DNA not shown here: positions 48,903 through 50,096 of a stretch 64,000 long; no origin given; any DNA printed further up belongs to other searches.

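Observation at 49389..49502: Chitin-binding-type (CBM5/12, ChtBD3) module inserted inside GldN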

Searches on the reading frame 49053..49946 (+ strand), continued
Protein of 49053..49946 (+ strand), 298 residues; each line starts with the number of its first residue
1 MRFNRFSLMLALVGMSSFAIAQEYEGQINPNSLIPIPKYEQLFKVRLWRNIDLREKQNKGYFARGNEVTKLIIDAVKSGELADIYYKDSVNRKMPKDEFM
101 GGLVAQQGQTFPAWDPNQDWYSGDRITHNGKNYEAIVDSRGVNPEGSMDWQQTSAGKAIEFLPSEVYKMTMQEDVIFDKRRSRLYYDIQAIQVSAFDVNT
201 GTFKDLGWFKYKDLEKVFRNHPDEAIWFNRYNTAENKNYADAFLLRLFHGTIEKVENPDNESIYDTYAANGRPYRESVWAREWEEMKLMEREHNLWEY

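Call 24: search_solved_structures(query=A2, max_evalue=0.01, show_alignments=2)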
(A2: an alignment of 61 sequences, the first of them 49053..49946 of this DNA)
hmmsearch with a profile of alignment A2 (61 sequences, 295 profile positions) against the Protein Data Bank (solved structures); distinct sequences matched with E-value up to 0.01: 4.
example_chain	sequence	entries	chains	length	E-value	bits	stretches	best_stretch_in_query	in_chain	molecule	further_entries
9mzu_B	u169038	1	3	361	1.6e-10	44.1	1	155-290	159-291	Gliding motility protein GldN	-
9myj_A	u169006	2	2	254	2.1e-10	43.7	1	149-290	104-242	Gliding motility protein GldN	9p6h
9ots_D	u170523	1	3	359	2.3e-10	43.6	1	155-290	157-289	Por secretion system protein porN/gldN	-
7pvh_A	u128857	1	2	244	1e-08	38.1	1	152-264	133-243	Por secretion system protein porN/gldN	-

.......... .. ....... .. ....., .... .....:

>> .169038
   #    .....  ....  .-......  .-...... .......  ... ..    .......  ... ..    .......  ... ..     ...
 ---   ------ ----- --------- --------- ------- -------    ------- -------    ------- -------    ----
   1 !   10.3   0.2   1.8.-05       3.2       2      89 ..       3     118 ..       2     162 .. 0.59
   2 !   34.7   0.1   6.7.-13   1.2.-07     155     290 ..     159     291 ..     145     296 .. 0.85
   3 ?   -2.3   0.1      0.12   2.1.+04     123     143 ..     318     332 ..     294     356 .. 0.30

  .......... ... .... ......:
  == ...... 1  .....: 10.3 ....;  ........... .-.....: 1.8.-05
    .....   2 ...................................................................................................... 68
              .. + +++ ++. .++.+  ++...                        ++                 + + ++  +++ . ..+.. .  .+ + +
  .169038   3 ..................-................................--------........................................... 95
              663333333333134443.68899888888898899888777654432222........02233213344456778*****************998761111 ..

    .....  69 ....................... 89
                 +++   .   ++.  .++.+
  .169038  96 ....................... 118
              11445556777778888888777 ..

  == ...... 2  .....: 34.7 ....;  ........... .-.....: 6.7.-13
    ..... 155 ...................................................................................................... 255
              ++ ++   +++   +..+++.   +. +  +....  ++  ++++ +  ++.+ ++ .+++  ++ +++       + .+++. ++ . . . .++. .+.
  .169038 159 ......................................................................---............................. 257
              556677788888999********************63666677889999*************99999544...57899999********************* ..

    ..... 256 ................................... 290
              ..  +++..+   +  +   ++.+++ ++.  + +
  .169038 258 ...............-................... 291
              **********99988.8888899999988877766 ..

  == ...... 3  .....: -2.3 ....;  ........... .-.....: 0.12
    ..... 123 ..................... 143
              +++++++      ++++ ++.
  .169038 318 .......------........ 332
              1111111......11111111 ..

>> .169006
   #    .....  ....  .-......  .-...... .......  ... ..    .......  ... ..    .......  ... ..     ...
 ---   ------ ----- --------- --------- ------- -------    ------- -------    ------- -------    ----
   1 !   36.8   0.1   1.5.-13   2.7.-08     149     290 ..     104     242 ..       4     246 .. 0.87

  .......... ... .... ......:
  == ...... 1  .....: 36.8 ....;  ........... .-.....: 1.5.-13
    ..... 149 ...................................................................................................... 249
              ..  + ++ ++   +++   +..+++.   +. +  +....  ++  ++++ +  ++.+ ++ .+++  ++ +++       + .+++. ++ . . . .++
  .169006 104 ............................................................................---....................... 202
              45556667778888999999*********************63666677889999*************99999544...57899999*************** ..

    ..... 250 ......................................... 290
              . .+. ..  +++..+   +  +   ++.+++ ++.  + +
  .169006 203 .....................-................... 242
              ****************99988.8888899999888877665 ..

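Call 26: find_related_loci(query=A1, collection=genome_contigs, flank=2500)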
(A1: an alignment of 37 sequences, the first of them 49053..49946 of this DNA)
Query A1 (298 aa) in genome_contigs; peptide patterns used: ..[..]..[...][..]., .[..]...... (x = any residue, [..] = any of these).
353 stretches matched a pattern; 332 encode a relative of the query (tblastn E <= 1e-3); the best 80 are kept; 80 distinct loci.
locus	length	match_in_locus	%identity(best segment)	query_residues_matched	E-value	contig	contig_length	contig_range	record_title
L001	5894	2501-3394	96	1-298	0e+0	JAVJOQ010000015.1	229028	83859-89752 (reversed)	MAG: Cyclobacteriaceae bacterium isolate A1-SPW-26 k141_20584, whole genome shotgun sequence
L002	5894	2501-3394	96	1-298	0e+0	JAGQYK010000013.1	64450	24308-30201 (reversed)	MAG: Cyclobacteriaceae bacterium isolate HKST-UBA63 NODE_13_length_64450_cov_5.597906, whole genome shotgun sequence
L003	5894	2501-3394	95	1-298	0e+0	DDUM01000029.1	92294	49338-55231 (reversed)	MAG TPA_asm: Flammeovirgaceae bacterium UBA2338 UBA2338_contig_1210, whole genome shotgun sequence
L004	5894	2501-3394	94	1-298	0e+0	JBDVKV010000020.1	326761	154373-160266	MAG: Cyclobacteriaceae bacterium isolate LC.10.F.D3_173_68 LC_10_F_D3_173_68_000000000020, whole genome shotgun sequence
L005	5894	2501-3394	89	1-298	0e+0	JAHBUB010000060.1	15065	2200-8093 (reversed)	MAG: Cyclobacteriaceae bacterium isolate ACE_BAC24 BAC24_60, whole genome shotgun sequence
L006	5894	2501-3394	89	1-298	0e+0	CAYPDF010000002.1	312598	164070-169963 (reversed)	MAG TPA_asm: uncultured Ohtaekwangia sp. isolate binchicken_co351_92 genome assembly, contig: NODE_12_length_312598_cov_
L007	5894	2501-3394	88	1-298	0e+0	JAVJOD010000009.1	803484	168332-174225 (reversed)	MAG: Cyclobacteriaceae bacterium isolate A1-SPW-14 k141_43319, whole genome shotgun sequence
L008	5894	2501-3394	88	1-298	0e+0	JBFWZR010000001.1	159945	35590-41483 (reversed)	MAG: Cyclobacteriaceae bacterium isolate CA_2019_TPBS_192 NODE_875_length_159945_cov_4.905411_TPBS, whole genome shotgun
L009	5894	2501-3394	89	1-298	0e+0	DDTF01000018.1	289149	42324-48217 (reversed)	MAG TPA_asm: Flammeovirgaceae bacterium UBA2371 UBA2371_contig_230, whole genome shotgun sequence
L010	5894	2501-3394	87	1-298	0e+0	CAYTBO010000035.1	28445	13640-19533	MAG TPA_asm: uncultured Ohtaekwangia sp. isolate SRP072547_co1_7 genome assembly, contig: NODE_2139_length_28445_cov_9.9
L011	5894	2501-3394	85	1-298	2e-179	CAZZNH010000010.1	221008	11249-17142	MAG TPA_asm: uncultured Ohtaekwangia sp. isolate SRP287453_co1_322 genome assembly, contig: NODE_33_length_221008_cov_9.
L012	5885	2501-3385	76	5-298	6e-159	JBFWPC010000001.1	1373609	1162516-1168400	MAG: Cyclobacteriaceae bacterium isolate CA_2019_TPBF_150 NODE_17_length_1373609_cov_11.825790_TPBF, whole genome shotgu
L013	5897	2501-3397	70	1-298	3e-146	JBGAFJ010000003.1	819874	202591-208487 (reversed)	MAG: Cyclobacteriaceae bacterium isolate MAG_MBR_H125.45 MBRH125-45_opera_contig_37, whole genome shotgun sequence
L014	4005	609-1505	69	1-298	5e-145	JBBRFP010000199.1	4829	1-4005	MAG: Cytophagales bacterium isolate Co_metawrap_2575 Cmw_2575_k141_27757071_length_4829_cov_7.0000, whole genome shotgun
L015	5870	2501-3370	69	10-298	5e-141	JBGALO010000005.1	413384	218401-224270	MAG: Cyclobacteriaceae bacterium isolate MAG_AAO_H125.46 AAOH125-46_opera_contig_91, whole genome shotgun sequence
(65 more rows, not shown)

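Call 27: list_cluster_members(proteins=[P0121, P0122, P0123, P0124, P0125, P0126, P0129, P0133, P0137, P0143])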
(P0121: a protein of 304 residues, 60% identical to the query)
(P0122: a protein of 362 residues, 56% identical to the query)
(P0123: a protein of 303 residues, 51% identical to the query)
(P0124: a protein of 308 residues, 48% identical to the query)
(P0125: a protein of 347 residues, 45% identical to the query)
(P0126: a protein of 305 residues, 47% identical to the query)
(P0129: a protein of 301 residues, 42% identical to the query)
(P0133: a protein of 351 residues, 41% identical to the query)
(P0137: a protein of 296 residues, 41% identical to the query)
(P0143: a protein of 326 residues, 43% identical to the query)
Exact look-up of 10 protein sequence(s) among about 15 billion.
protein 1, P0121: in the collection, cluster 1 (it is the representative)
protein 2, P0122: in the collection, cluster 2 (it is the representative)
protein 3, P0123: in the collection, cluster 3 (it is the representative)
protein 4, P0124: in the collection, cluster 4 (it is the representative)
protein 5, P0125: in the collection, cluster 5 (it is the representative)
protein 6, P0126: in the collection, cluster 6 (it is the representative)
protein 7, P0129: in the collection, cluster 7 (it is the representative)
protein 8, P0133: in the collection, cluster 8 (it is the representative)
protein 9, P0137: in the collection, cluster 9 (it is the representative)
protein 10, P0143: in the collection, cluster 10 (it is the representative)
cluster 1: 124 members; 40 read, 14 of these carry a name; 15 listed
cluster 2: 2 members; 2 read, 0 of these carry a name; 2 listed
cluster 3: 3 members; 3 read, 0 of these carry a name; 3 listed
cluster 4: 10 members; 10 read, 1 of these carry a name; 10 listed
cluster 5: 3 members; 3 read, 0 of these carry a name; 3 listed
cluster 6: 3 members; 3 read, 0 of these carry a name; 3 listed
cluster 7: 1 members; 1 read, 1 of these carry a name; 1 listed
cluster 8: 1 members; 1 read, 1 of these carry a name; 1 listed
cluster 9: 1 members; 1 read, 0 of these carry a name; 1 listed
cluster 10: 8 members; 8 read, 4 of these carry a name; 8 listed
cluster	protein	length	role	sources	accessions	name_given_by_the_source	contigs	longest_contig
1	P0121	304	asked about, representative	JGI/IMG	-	gliding motility associated protien GldN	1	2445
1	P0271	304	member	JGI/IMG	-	gliding motility associated protien GldN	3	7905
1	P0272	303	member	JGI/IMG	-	gliding motility associated protien GldN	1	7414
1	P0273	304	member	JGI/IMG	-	gliding motility associated protien GldN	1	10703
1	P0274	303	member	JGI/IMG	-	gliding motility associated protien GldN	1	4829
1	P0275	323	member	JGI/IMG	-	gliding motility associated protien GldN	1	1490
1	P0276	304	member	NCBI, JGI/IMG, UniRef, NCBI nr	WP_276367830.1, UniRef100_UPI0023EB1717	gliding motility protein GldN [Chryseolinea sp. H1M3-3] | gliding motility associated protien GldN | type IX secretion system ring protein PorN/GldN n=1 Tax=Chryseolinea sp. H1M3-3 ...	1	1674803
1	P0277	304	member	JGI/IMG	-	gliding motility associated protien GldN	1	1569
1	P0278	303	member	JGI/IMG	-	gliding motility associated protien GldN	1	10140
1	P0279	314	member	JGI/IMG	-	gliding motility associated protien GldN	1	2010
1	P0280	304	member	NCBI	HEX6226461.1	MAG TPA: gliding motility protein GldN [Chryseolinea sp.]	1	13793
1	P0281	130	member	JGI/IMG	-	hypothetical protein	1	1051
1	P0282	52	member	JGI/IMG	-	hypothetical protein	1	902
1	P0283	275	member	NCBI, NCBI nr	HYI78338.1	MAG TPA: gliding motility protein GldN, partial [Chryseolinea sp.] | gliding motility protein GldN [Chryseolinea sp.]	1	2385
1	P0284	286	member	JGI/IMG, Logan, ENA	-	-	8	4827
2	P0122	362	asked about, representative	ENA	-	-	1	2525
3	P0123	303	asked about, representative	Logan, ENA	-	-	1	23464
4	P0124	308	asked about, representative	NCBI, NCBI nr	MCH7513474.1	MAG: gliding motility protein GldN [Bacteroidetes bacterium] | gliding motility protein GldN [Bacteroidota bacterium]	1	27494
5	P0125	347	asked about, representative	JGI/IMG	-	-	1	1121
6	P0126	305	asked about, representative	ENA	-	-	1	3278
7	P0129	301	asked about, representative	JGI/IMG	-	gliding motility associated protien GldN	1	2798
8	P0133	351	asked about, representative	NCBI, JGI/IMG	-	hypothetical protein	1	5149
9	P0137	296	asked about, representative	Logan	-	-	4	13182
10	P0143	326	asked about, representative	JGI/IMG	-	hypothetical protein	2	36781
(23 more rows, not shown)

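Call 53: search_protein_families(library=pfam, proteins=[P0125, P0157, P0143, P0174, P0133, P0122, P0219, P0234, P0267, P0130], max_evalue=0.1)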
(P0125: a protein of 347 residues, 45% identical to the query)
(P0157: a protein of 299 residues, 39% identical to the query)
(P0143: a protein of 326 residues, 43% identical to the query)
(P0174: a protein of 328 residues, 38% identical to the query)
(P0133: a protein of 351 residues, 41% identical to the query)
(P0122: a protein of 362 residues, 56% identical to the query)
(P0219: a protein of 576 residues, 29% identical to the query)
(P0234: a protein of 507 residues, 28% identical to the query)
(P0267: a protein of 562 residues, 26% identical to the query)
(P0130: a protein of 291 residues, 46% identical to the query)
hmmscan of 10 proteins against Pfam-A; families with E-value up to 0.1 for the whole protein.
P0125 (347 aa): 2 families
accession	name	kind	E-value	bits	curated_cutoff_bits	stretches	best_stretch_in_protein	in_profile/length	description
PF19841.4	GldN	-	3.6e-49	167.9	23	1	35-346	5-228/228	Gliding motility associated protein GldN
PF24966.2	Ig_TR130_2nd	-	0.099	13.7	23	0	192-241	36-89/95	TR130 second Ig-like domain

P0157 (299 aa): 1 family
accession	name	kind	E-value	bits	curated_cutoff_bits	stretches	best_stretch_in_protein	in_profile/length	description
PF19841.4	GldN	-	3.6e-52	177.7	23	1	27-298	1-228/228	Gliding motility associated protein GldN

P0143 (326 aa): 1 family
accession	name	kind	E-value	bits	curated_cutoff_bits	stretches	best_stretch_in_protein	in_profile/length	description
PF19841.4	GldN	-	7.3e-39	134.2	23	1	39-325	5-228/228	Gliding motility associated protein GldN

P0174 (328 aa): 1 family
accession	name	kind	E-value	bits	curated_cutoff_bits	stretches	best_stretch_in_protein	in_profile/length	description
PF19841.4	GldN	-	4e-37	128.5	23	1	43-327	5-228/228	Gliding motility associated protein GldN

P0133 (351 aa): 2 families
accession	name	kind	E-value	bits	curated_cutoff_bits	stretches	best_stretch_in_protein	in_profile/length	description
PF19841.4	GldN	-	4.3e-42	144.8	23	1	37-350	5-228/228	Gliding motility associated protein GldN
PF02839.19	CBM_5_12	-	6.4e-07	29.7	26.2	1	111-137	4-30/44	Carbohydrate-binding module family 5/12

P0122 (362 aa): 2 families
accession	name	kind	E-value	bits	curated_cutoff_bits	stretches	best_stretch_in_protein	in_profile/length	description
PF19841.4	GldN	-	8.7e-53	179.7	23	1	36-361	2-228/228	Gliding motility associated protein GldN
PF02839.19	CBM_5_12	-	6.1e-10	39.4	26.2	2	161-184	1-24/44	Carbohydrate-binding module family 5/12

P0219 (576 aa): 2 families
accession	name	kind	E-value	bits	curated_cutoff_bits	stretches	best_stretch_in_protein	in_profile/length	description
PF02839.19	CBM_5_12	-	2.4e-08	34.3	26.2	2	437-464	2-29/44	Carbohydrate-binding module family 5/12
PF19841.4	GldN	-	0.00025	21.2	23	1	385-538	32-150/228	Gliding motility associated protein GldN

P0234 (507 aa): 2 families
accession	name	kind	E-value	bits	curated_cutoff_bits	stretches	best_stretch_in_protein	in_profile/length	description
PF02839.19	CBM_5_12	-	1.9e-09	37.8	26.2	2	52-77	1-26/44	Carbohydrate-binding module family 5/12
PF19841.4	GldN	-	6.1e-07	29.8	23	1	300-471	18-155/228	Gliding motility associated protein GldN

P0267 (562 aa): 3 families
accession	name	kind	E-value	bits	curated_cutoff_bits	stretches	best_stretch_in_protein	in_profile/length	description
PF02839.19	CBM_5_12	-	0.0011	19.4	26.2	1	423-445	2-24/44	Carbohydrate-binding module family 5/12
PF19841.4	GldN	-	0.0024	18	23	0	363-413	21-71/228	Gliding motility associated protein GldN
PF18335.7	SH3_13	-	0.081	13.2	41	0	405-442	2-39/65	ATP-dependent RecD-like DNA helicase SH3 domain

P0130 (291 aa): 1 family
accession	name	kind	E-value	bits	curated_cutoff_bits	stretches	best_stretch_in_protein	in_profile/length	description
PF19841.4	GldN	-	6.8e-57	193.2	23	1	49-290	4-228/228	Gliding motility associated protein GldN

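Call 58: find_encoding_contigs(protein=P0234, flank=6000, max_places=3)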
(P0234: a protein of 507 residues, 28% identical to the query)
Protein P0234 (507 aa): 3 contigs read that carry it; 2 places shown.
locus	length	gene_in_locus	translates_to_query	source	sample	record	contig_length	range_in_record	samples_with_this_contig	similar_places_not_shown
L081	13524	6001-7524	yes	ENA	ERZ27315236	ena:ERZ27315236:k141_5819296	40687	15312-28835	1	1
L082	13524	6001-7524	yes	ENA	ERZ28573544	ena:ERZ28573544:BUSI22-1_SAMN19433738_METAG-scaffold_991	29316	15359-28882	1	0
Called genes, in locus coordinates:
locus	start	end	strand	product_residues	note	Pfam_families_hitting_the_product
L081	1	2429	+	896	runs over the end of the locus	PF01841:Transglut_core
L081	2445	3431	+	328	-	PF20030:bpMoxR (faint), PF07726:AAA_3, PF07728:AAA_5, PF17863:AAA_lid_2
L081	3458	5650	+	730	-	-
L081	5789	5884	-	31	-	-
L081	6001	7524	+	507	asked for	PF02839:CBM_5_12 (weak), PF19841:GldN (weak)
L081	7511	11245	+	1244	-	PF25175:Beta-prop_WDR5, PF24807:WD40_CDC20-Fz, PF23414:Beta-prop_EML_2, PF25168:Beta-prop_WDR36-Utp21_2nd, PF25172:Beta-prop_WDR3_2nd, PF25174:Beta-prop_THOC3, PF23381:Beta-prop_IFT122_1st, PF24814:WD40_Prp19, +20 more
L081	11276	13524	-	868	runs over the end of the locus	PF02861:Clp_N, PF23569:NBD_SMAX1, PF00004:AAA, PF17871:AAA_lid_9, PF07724:AAA_2, PF00004:AAA, PF07728:AAA_5, PF10431:ClpB_D2-small, +7 more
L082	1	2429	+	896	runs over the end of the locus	PF01841:Transglut_core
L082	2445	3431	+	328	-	PF20030:bpMoxR (faint), PF07726:AAA_3, PF07728:AAA_5, PF17863:AAA_lid_2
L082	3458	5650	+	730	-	-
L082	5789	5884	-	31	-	-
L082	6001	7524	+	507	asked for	PF02839:CBM_5_12 (weak), PF19841:GldN (weak)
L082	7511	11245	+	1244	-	PF25175:Beta-prop_WDR5, PF24807:WD40_CDC20-Fz, PF23414:Beta-prop_EML_2, PF25168:Beta-prop_WDR36-Utp21_2nd, PF25172:Beta-prop_WDR3_2nd, PF25174:Beta-prop_THOC3, PF23381:Beta-prop_IFT122_1st, PF24814:WD40_Prp19, +20 more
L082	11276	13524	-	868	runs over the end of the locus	PF02861:Clp_N, PF23569:NBD_SMAX1, PF00004:AAA, PF17871:AAA_lid_9, PF07724:AAA_2, PF00004:AAA, PF07728:AAA_5, PF10431:ClpB_D2-small, +7 more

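Call 64: find_encoding_contigs(protein=P0130, flank=6000, max_places=1)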
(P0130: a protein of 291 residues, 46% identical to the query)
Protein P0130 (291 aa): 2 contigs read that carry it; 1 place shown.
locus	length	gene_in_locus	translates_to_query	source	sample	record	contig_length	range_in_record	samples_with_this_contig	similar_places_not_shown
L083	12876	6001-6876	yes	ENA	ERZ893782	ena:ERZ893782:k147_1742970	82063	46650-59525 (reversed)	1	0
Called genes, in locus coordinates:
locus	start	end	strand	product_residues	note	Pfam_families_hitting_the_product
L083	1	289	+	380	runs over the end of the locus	PF14093:DUF4271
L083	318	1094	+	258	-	PF02602:HEM4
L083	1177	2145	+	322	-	PF11751:PorP_SprF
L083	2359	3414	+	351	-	PF03781:FGE-sulfatase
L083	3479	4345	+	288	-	PF22827:GldL_N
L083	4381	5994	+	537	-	PF12081:GldM_1st, PF21601:GldM_2nd, PF21602:GldM_3rd, PF12080:GldM_4th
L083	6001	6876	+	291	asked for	PF19841:GldN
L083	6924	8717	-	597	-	PF01541:GIY-YIG, PF27096:UvrC_M, PF22920:UvrC_RNaseH, PF08459:UvrC_RNaseH_dom, PF14520:HHH_5 (faint)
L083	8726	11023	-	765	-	PF00912:Transgly, PF28500:PBP_middle, PF00905:Transpeptidase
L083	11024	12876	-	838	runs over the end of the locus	PF13525:YfiO (faint), PF13174:TPR_6 (faint), PF13181:TPR_8 (faint), PF13428:TPR_14 (faint), PF13424:TPR_12 (weak)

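Call 65: find_encoding_contigs(protein=P0131, flank=6000, max_places=1)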
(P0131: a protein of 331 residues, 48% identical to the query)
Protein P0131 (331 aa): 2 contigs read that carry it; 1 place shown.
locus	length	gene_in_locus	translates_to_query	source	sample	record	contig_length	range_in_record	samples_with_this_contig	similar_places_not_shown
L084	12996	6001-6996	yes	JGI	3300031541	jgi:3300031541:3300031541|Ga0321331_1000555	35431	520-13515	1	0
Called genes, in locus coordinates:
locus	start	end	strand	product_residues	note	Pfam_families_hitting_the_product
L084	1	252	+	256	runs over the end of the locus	?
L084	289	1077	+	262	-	PF02602:HEM4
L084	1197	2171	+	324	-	PF11751:PorP_SprF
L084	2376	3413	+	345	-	PF03781:FGE-sulfatase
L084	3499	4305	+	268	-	PF22827:GldL_N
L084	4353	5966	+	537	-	PF12081:GldM_1st, PF21601:GldM_2nd, PF21602:GldM_3rd, PF12080:GldM_4th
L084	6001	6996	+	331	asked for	PF19841:GldN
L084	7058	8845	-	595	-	PF01541:GIY-YIG, PF27096:UvrC_M, PF22920:UvrC_RNaseH, PF08459:UvrC_RNaseH_dom, PF14520:HHH_5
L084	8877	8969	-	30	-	-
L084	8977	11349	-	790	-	PF00912:Transgly, PF28500:PBP_middle, PF00905:Transpeptidase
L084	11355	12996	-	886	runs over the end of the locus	PF13424:TPR_12 (faint), PF07719:TPR_2 (faint)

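Call 66: find_encoding_contigs(protein=P0124, flank=6000, max_places=1)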
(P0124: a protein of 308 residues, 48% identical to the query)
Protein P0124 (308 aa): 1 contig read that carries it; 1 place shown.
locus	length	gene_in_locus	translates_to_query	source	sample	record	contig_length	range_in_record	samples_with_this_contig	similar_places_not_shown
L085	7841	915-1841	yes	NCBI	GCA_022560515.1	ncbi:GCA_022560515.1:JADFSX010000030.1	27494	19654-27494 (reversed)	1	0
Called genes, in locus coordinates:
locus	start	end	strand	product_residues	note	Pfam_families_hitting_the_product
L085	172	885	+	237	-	PF12080:GldM_4th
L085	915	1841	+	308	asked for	PF19841:GldN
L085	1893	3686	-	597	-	PF01541:GIY-YIG, PF27096:UvrC_M, PF22920:UvrC_RNaseH (weak), PF08459:UvrC_RNaseH_dom, PF12826:HHH_2, PF14520:HHH_5 (weak)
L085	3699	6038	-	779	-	PF00912:Transgly, PF28500:PBP_middle, PF00905:Transpeptidase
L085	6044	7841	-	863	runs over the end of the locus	PF13174:TPR_6 (faint), PF13424:TPR_12 (faint), PF13181:TPR_8 (faint)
